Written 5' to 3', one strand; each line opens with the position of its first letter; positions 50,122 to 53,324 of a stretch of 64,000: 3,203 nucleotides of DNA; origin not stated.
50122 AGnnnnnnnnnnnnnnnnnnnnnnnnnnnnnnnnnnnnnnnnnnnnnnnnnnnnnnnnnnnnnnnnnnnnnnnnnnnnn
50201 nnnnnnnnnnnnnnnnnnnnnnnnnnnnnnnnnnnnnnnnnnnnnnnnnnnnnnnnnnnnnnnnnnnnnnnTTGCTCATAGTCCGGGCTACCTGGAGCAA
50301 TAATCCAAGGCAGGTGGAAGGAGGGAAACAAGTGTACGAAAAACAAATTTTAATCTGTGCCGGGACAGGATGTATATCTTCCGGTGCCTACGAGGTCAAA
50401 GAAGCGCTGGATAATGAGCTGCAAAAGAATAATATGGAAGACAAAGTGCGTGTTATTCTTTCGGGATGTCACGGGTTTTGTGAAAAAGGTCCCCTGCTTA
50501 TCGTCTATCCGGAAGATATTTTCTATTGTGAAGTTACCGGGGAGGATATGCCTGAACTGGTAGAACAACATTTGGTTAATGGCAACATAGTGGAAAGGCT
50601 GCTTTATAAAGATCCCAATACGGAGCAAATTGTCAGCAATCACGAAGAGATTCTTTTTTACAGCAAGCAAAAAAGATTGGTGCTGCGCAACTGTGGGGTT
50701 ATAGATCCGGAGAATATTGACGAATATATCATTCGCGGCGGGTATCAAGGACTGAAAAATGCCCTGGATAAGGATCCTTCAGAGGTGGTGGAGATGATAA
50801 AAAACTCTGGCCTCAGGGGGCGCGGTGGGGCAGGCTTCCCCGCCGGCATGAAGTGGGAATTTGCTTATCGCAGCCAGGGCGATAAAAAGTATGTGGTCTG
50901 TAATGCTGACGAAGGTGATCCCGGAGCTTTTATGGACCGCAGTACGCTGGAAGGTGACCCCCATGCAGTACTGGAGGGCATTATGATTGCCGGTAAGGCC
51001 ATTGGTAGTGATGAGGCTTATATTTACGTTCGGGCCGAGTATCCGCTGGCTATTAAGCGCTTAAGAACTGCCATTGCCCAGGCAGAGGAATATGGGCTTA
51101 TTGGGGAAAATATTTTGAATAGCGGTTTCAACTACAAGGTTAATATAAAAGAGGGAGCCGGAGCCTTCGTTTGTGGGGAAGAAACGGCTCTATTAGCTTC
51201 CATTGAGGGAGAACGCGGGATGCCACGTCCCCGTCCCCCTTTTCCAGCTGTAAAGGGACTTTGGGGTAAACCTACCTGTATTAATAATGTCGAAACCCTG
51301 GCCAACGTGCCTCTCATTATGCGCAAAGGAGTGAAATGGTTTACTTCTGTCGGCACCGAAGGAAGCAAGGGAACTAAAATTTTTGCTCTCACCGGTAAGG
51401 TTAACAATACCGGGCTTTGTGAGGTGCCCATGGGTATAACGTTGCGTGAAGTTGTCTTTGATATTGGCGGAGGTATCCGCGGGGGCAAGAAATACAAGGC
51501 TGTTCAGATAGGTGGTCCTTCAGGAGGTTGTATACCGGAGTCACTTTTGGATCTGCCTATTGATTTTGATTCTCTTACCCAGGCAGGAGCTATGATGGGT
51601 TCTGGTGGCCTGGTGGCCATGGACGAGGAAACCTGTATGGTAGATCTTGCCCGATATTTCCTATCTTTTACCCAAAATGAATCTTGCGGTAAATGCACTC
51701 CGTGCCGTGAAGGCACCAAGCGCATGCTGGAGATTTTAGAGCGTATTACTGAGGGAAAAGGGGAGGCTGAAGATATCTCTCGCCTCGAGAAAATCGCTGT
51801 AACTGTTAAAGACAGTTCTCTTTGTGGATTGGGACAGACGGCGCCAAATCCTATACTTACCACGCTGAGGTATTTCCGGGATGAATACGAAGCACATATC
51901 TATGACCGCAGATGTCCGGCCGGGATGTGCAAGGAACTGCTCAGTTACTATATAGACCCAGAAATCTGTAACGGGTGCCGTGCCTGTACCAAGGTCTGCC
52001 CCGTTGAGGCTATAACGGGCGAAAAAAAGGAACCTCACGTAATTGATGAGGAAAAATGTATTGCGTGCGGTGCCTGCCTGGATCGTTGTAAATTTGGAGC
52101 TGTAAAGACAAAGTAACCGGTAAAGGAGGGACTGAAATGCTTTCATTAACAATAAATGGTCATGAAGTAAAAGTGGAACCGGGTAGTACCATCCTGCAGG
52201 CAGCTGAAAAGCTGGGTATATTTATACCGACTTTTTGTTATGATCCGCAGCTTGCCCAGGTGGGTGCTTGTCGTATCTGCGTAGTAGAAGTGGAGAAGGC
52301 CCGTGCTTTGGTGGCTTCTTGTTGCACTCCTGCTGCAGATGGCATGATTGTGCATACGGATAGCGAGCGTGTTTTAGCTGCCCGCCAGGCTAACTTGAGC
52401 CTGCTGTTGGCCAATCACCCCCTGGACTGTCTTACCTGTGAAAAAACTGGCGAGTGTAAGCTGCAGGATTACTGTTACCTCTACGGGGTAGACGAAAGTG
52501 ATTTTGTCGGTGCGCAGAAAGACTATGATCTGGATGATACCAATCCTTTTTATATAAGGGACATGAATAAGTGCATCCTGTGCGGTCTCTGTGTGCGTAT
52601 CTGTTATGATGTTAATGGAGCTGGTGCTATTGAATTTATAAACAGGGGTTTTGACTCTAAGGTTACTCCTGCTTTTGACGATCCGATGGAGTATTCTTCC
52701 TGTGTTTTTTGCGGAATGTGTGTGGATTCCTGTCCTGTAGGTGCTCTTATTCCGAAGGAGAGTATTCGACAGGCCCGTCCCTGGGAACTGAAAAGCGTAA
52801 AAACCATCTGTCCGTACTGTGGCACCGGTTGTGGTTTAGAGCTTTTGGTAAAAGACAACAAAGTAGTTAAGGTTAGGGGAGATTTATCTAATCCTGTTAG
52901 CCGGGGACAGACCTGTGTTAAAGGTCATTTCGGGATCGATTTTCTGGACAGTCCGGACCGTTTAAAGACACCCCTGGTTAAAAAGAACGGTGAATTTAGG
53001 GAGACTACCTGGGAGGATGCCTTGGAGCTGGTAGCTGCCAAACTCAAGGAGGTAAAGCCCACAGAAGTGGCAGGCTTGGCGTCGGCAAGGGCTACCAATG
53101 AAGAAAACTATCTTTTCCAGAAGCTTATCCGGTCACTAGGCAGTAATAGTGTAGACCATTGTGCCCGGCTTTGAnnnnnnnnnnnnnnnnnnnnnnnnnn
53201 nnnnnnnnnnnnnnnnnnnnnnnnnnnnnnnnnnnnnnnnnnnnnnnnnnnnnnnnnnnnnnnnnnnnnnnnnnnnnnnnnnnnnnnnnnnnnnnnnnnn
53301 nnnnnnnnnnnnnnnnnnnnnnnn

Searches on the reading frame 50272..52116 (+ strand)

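Call 57: search_protein_families(library=pfam, proteins=[window:50272-52116:+], max_evalue=0.00001)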
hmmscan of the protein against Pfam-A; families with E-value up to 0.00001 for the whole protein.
window:50272-52116:+ (614 aa): 10 families
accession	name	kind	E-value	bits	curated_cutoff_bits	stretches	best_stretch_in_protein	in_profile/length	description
PF01512.22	Complex1_51K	-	6.2e-48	162.9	31.2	1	176-347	1-149/150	Nuo51 FMN-binding domain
PF10589.14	NADH_4Fe-4S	-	2.6e-36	123.8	23.5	1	458-542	1-85/85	NADH-ubiquinone oxidoreductase-F iron-sulfur binding region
PF00037.32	Fer4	-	2.8e-13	49.5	21.1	2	559-582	1-24/24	4Fe-4S binding domain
PF13237.11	Fer4_10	-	2.9e-09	37.2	25.5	1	559-606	2-52/53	4Fe-4S dicluster domain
PF12797.12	Fer4_2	-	3.1e-09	36.6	24.5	0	560-578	4-22/22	4Fe-4S binding domain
PF12838.12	Fer4_7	-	6.8e-09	36.5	27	1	566-610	2-52/52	4Fe-4S dicluster domain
PF13187.11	Fer4_9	-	5.6e-08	33.1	27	1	566-609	2-50/52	4Fe-4S dicluster domain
PF12837.12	Fer4_6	-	6e-07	29.6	25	0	561-581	4-24/24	4Fe-4S binding domain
PF01257.25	2Fe-2S_thioredx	-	5.4e-06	26.8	24.8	1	23-99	65-143/145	Thioredoxin-like [2Fe-2S] ferredoxin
PF14697.11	Fer4_21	-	6.6e-06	26.6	35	1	561-607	3-52/59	4Fe-4S dicluster domain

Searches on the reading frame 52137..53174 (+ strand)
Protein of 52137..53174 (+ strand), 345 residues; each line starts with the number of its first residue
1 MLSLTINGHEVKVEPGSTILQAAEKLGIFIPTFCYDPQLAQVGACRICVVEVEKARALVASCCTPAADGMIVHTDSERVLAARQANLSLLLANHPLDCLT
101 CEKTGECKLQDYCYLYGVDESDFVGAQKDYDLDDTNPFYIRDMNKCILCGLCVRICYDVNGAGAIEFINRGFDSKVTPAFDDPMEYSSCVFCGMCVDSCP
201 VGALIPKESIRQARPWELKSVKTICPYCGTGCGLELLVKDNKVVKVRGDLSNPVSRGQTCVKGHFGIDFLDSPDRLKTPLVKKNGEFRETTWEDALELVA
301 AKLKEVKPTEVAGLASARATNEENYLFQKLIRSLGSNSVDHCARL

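Call 57: search_protein_families(library=pfam, proteins=[window:52137-53174:+], max_evalue=0.00001)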
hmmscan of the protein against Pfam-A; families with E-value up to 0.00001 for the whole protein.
window:52137-53174:+ (345 aa): 8 families
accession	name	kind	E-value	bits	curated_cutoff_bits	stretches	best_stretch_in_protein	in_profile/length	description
PF04879.21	Molybdop_Fe4S4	-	1.9e-21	76.2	22.7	1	219-271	2-54/55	Molybdopterin oxidoreductase Fe4S4 domain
PF13510.11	Fer2_4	-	5e-20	71.8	22.8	1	1-76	3-81/82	2Fe-2S iron-sulfur cluster binding domain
PF10588.14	NADH-G_4Fe-4S_3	-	7.5e-19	67.4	27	1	83-121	1-39/40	NADH-ubiquinone oxidoreductase-G iron-sulfur binding region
PF00384.28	Molybdopterin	-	2.5e-13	50.2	24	1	275-345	1-81/353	Molybdopterin oxidoreductase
PF22117.2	Fer4_Nqo3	-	2.7e-09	37.5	27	1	141-204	6-66/67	NADH-quinone oxidoreductase subunit 3, ferredoxin-like domain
PF12838.12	Fer4_7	-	9.2e-09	36.1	27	1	145-203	1-52/52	4Fe-4S dicluster domain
PF00037.32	Fer4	-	2.4e-08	33.9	21.1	1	186-204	5-23/24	4Fe-4S binding domain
PF14697.11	Fer4_21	-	8.3e-06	26.3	35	1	142-202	4-54/59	4Fe-4S dicluster domain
